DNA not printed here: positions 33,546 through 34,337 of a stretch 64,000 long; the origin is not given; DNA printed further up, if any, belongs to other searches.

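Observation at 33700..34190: Same C-terminal CarboxypepD_reg-like + dockerin-like module on the S8 subtilase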

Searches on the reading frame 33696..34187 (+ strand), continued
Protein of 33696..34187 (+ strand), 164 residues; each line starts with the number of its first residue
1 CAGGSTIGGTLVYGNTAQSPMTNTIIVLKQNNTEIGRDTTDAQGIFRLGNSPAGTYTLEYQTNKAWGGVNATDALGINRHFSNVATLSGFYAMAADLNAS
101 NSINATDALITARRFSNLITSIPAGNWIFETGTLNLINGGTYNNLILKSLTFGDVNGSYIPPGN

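Call 40: find_related_loci(query=A3, collection=genome_contigs, flank=4000)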
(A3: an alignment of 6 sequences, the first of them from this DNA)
Query A3 (157 aa) in genome_contigs; peptide patterns used: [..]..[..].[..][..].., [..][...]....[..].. (x = any residue, [..] = any of these).
594 stretches matched a pattern (row limit reached: there are more); 535 encode a relative of the query (tblastn E <= 1e-3); the best 80 are kept; 80 distinct loci.
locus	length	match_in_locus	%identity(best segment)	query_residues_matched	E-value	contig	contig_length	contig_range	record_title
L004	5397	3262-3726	82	1-155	2e-84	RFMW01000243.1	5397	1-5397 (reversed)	MAG: Sphingobacteriia bacterium isolate LLD_074 Lanier.contig17791.5397bp, whole genome shotgun sequence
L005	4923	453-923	80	1-157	4e-81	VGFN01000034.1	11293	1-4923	MAG: Bacteroidetes bacterium isolate M_surface_8_m2_110 M_surface_8_m2_110_Ga0194117_10005652, whole genome shotgun sequ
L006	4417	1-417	82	19-157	3e-75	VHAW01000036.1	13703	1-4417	MAG: Sphingomonadales bacterium isolate M_DeepCast_50m_m2_146 M_DeepCast_50m_m2_146_Ga0194121_10007893, whole genome sho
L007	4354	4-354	79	41-157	1e-60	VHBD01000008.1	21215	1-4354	MAG: Sphingomonadales bacterium isolate K_Offshore_surface_m2_088 K_Offshore_surface_m2_088_Ga0194130_10003453, whole ge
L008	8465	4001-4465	59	2-156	3e-57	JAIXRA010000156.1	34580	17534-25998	MAG: Bacteroidetes bacterium isolate C4_MAG_00048 pond_C4_MAG_00048_000000000009, whole genome shotgun sequence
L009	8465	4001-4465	59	2-156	7e-57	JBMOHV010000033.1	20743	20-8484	MAG: Bacteroidia bacterium isolate Deming_bin.373 contig6528, whole genome shotgun sequence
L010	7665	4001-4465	59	2-156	5e-57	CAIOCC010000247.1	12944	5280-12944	MAG: uncultured Bacteroidetes bacterium isolate Erken-D2_bin-0845 genome assembly, contig: bin-0845:247/253, whole genom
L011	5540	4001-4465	58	2-156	1e-56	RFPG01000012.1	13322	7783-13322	MAG: Sphingobacteriia bacterium isolate WB4_1_1374 contig_100_11, whole genome shotgun sequence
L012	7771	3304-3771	58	1-156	3e-56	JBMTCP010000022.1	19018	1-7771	MAG: Bacteroidia bacterium isolate LKB_V4_S16_100percent_par_LKB_V4_S16_metabat.133 NODE_2143_length_19018_cov_9.300902,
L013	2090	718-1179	59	2-155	2e-56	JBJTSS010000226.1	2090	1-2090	MAG: Bacteroidota bacterium isolate samp_4447_concoct_1068 samp_4447_841146, whole genome shotgun sequence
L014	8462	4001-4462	55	2-155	1e-52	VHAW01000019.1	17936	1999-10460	MAG: Sphingomonadales bacterium isolate M_DeepCast_50m_m2_146 M_DeepCast_50m_m2_146_Ga0194121_10005317, whole genome sho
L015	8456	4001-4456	59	6-157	6e-53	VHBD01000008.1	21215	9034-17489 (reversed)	MAG: Sphingomonadales bacterium isolate K_Offshore_surface_m2_088 K_Offshore_surface_m2_088_Ga0194130_10003453, whole ge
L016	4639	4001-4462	53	2-155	1e-52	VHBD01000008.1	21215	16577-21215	MAG: Sphingomonadales bacterium isolate K_Offshore_surface_m2_088 K_Offshore_surface_m2_088_Ga0194130_10003453, whole ge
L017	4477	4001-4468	53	2-157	3e-51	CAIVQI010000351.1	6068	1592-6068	MAG: uncultured Bacteroidetes bacterium isolate LaPlata_bin-2831 genome assembly, contig: bin-2831:351/395, whole genome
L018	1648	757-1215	52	2-154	1e-51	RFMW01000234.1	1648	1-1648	MAG: Sphingobacteriia bacterium isolate LLD_074 Lanier.contig17852.1648bp, whole genome shotgun sequence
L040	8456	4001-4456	45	2-154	2e-37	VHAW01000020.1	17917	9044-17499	MAG: Sphingomonadales bacterium isolate M_DeepCast_50m_m2_146 M_DeepCast_50m_m2_146_Ga0194121_10005320, whole genome sho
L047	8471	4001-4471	45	1-157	2e-37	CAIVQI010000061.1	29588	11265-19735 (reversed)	MAG: uncultured Bacteroidetes bacterium isolate LaPlata_bin-2831 genome assembly, contig: bin-2831:061/395, whole genome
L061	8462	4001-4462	44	2-156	5e-36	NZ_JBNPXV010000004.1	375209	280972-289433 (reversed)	Roseimarinus sediminis strain DSM 28824 Ga0373291_04, whole genome shotgun sequence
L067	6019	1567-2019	48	2-154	1e-35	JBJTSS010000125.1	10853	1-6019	MAG: Bacteroidota bacterium isolate samp_4447_concoct_1068 samp_4447_436908, whole genome shotgun sequence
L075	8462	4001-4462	44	1-154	2e-35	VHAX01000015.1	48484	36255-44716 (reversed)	MAG: Sphingomonadales bacterium isolate M_DeepCast_50m_m2_245 M_DeepCast_50m_m2_245_Ga0194121_10001043, whole genome sho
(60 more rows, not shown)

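Call 43: search_protein_families(library=pfam, proteins=[L047:2084-4654:+, L075:2066-4615:+, L061:5263-8460:+, L067:2713-4785:+, L040:5218-7317:+, L047:4639-7266:+, L008:593-4468:+, L015:2132-4456:+], max_evalue=0.01)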
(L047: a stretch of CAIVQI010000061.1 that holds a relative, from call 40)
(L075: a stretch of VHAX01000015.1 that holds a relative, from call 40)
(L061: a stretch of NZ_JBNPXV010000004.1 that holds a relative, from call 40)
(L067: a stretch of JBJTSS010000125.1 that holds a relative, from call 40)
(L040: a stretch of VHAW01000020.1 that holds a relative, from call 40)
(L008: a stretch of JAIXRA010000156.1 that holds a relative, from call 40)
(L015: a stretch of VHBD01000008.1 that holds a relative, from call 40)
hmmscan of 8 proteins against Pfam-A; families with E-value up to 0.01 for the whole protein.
L047:2084-4654:+ (857 aa): 2 families
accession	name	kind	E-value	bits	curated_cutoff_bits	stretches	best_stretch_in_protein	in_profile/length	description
PF00963.24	Cohesin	-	1.3e-15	58.3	24.1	2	514-605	12-110/139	Cohesin domain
PF00404.24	Dockerin_1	-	1.6e-06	28.6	22.9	1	699-747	8-56/57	Dockerin type I domain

L075:2066-4615:+ (850 aa): 4 families
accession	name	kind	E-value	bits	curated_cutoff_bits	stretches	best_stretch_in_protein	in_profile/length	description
PF00963.24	Cohesin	-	3.9e-11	43.8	24.1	1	522-608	14-107/139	Cohesin domain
PF00404.24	Dockerin_1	-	7.1e-07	29.8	22.9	1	705-753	8-56/57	Dockerin type I domain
PF14686.12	fn3_3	-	0.0027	17.9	24.4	1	664-698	15-51/75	Polysaccharide lyase family 4, domain II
PF13620.12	CarboxypepD_reg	-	0.0077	17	32.3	0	646-699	3-55/82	Carboxypeptidase regulatory-like domain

L061:5263-8460:+ (1066 aa): 6 families
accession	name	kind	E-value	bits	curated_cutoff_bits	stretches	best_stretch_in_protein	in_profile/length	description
PF00963.24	Cohesin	-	1.3e-17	64.7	24.1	1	735-851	15-139/139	Cohesin domain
PF13927.12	Ig_3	-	9.2e-12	45.7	30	1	160-236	2-75/78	Immunoglobulin domain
PF07679.22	I-set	-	3e-06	27.6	23.7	0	160-236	1-74/90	Immunoglobulin I-set domain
PF00041.27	fn3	-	4.5e-06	27.2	25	1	938-1014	1-73/84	Fibronectin type III domain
PF02012.26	BNR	-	5.3e-05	23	27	0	655-665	1-11/12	BNR/Asp-box repeat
PF19081.6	Ig_7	-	0.0027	18.4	27.3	0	396-487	7-84/84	Ig-like domain CHU_C associated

L067:2713-4785:+ (691 aa): 2 families
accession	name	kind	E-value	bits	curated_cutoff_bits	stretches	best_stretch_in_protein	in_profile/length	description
PF00963.24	Cohesin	-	1.9e-15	57.7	24.1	2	268-310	3-47/139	Cohesin domain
PF23466.1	WWE_4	-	0.0045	17.6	24.5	0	200-216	1-17/55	WWE domain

L040:5218-7317:+ (700 aa): 3 families
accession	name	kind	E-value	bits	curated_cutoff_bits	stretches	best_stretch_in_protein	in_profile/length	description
PF00963.24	Cohesin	-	1.6e-17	64.4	24.1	2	277-319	3-47/139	Cohesin domain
PF23466.1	WWE_4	-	0.00068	20.2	24.5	0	449-464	1-16/55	WWE domain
PF01364.23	Peptidase_C25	-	0.0044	16.8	23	1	407-495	234-325/374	Peptidase family C25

L047:4639-7266:+ (876 aa): 4 families
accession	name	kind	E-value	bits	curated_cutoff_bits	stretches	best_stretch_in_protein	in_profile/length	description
PF00128.31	Alpha-amylase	-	5.8e-10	39.4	22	1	84-388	28-318/446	Alpha amylase, catalytic domain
PF00404.24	Dockerin_1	-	3.4e-09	37.2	22.9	1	778-826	8-56/57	Dockerin type I domain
PF13620.12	CarboxypepD_reg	-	0.00014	22.5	32.3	1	717-773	1-56/82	Carboxypeptidase regulatory-like domain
PF09154.16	Alpha-amy_C_pro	-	0.0042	17.6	21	1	509-566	10-56/57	Alpha-amylase C-terminal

L008:593-4468:+ (1292 aa): 5 families
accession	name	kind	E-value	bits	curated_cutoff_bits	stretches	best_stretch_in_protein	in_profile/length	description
PF00082.27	Peptidase_S8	-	2.2e-30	106.4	21.8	1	277-536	1-288/288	Subtilase family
PF00404.24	Dockerin_1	-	7e-06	26.6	22.9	1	1195-1243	8-56/57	Dockerin type I domain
PF18911.6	PKD_4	-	2.4e-05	24.7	27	1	861-939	2-76/85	PKD domain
PF00801.26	PKD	-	8.4e-05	22.9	23.5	1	872-940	9-74/80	PKD domain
PF13620.12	CarboxypepD_reg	-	0.00036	21.3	32.3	1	1135-1187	2-53/82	Carboxypeptidase regulatory-like domain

L015:2132-4456:+ (775 aa): 5 families
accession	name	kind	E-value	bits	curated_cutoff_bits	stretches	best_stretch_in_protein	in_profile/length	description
PF00326.27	Peptidase_S9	-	3.7e-09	36.8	22.6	1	133-181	49-97/213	Prolyl oligopeptidase family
PF00404.24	Dockerin_1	-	2.2e-07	31.4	22.9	1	678-725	8-55/57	Dockerin type I domain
PF01738.24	DLH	-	2.4e-07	31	21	1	55-246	2-188/217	Dienelactone hydrolase family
PF02230.22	Abhydrolase_2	-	3.3e-07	30.8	23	1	145-249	102-204/217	Phospholipase/Carboxylesterase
PF02449.21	Glyco_hydro_42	-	0.0013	18.6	21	1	306-407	30-131/376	Beta-galactosidase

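Call 51: search_solved_structures(query=A3, max_evalue=1, show_alignments=2)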
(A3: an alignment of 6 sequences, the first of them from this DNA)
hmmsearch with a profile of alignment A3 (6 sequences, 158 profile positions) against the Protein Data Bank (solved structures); distinct sequences matched with E-value up to 1: 37.
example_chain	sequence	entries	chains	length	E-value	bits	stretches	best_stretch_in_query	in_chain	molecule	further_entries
8x39_A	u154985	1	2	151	7.1e-08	35.5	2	61-121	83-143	Serine protease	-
8x3a_A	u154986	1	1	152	7.1e-08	35.5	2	61-121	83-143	Serine protease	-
10ps_A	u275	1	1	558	3.5e-06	30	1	12-60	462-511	Serine-aspartate repeat-containing protein D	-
1ohz_B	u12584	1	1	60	2.2e-05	27.4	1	61-109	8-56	ENDO-1,4-BETA-XYLANASE Y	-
9c7v_B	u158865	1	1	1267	8e-05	25.6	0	25-60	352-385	BOS complex subunit NOMO2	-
2ccl_B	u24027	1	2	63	0.00011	25.2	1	61-109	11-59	ENDO-1,4-BETA-XYLANASE Y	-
4fl4_A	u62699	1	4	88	0.00014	24.8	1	61-117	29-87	Glycoside hydrolase family 9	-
2y3n_B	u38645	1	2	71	0.00023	24.1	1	61-110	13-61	CELLULOSOMAL FAMILY-48 PROCESSIVE GLYCOSIDE HYDROLASE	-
1daq_A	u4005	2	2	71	0.00029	23.8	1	61-107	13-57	ENDOGLUCANASE SS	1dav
2mte_A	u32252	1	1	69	0.00031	23.7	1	61-107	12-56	Cellulose 1,4-beta-cellobiosidase (reducing end) CelS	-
4u3s_B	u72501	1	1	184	0.00082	22.3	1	29-56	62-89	Cellulosomal scaffoldin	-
4wi0_B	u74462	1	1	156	0.0013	21.7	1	29-59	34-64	Cellulosomal scaffoldin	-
4dh2_B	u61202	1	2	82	0.0014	21.6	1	89-123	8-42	Dockerin type 1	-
3ul4_B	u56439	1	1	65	0.0069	19.3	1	84-114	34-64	Cellulosome enzyme, dockerin type I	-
6kge_D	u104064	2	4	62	0.0097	18.8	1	62-110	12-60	And cellulose-binding endoglucanase family 9 CelL ortholog dockerin domain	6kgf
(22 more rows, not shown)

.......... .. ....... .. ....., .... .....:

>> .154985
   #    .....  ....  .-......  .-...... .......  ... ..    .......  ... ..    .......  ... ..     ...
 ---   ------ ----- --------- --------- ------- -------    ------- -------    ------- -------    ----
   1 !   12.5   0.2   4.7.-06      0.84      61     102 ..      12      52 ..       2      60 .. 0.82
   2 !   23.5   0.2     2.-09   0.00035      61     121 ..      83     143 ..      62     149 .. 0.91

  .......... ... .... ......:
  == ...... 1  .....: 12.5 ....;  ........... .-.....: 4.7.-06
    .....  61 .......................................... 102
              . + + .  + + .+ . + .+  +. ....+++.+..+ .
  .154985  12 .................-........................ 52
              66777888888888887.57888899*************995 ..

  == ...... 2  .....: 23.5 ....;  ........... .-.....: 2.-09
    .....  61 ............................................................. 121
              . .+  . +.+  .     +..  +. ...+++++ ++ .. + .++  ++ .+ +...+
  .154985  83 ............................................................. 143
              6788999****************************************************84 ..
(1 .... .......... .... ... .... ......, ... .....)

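Call 64: find_encoding_contigs(protein=P0087, flank=6000, max_places=4)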
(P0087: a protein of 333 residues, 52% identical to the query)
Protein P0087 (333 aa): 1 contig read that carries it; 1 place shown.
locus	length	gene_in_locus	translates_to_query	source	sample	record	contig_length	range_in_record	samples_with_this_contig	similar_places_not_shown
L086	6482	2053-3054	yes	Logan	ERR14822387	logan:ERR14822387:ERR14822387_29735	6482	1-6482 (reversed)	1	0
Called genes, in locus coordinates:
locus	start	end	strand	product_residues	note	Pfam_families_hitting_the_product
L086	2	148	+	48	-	?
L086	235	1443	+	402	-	-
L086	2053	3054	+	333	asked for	PF00404:Dockerin_1 (weak), PF18962:Por_Secre_tail (faint)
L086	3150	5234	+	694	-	PF00963:Cohesin (weak)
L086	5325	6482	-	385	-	?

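Call 71: search_protein_families(library=pfam, alignment_id=A5, max_evalue=0.00001)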
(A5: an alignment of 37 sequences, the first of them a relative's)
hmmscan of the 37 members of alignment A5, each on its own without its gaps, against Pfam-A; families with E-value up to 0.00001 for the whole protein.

A. member 1, P0147 (1000 aa): 3 families
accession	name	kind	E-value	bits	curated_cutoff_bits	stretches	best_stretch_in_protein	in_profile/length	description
PF00082.27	Peptidase_S8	-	5.5e-31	108.4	21.8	1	255-513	1-288/288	Subtilase family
PF00404.24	Dockerin_1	-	1.6e-06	28.6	22.9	1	903-951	8-56/57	Dockerin type I domain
PF04151.21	PPC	-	3.6e-06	28.2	25.9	0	542-634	5-69/70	Bacterial pre-peptidase C-terminal domain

B. families by the number of members that match (of 37 scanned): 57 families (the first 25 are shown)
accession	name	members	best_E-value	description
PF00404.24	Dockerin_1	19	3.3e-12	Dockerin type I domain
PF13620.12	CarboxypepD_reg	18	1.5e-18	Carboxypeptidase regulatory-like domain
PF18962.6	Por_Secre_tail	16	7.7e-11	Secretion system C-terminal sorting domain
PF17210.9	SdrD_B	14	3.9e-11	SdrD B-like domain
PF00963.24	Cohesin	5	1.9e-16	Cohesin domain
PF18911.6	PKD_4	5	1e-11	PKD domain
PF00801.26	PKD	5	3.6e-08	PKD domain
PF19408.5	PKD_6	4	2.2e-18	PKD-like domain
PF13715.12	CarbopepD_reg_2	3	1.3e-11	CarboxypepD_reg-like domain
PF01364.23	Peptidase_C25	2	1.2e-64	Peptidase family C25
PF19077.6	Big_13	2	6e-13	Bacterial Ig-like domain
PF13004.13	BACON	2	5.5e-11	Putative binding domain, N-terminal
PF03785.20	Peptidase_C25_C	2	5.1e-09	Peptidase family C25, C terminal ig-like domain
PF08126.16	Propeptide_C25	2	1.9e-07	Propeptide_C25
PF25390.1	WD40_RLD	1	3.8e-66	RCC1-like domain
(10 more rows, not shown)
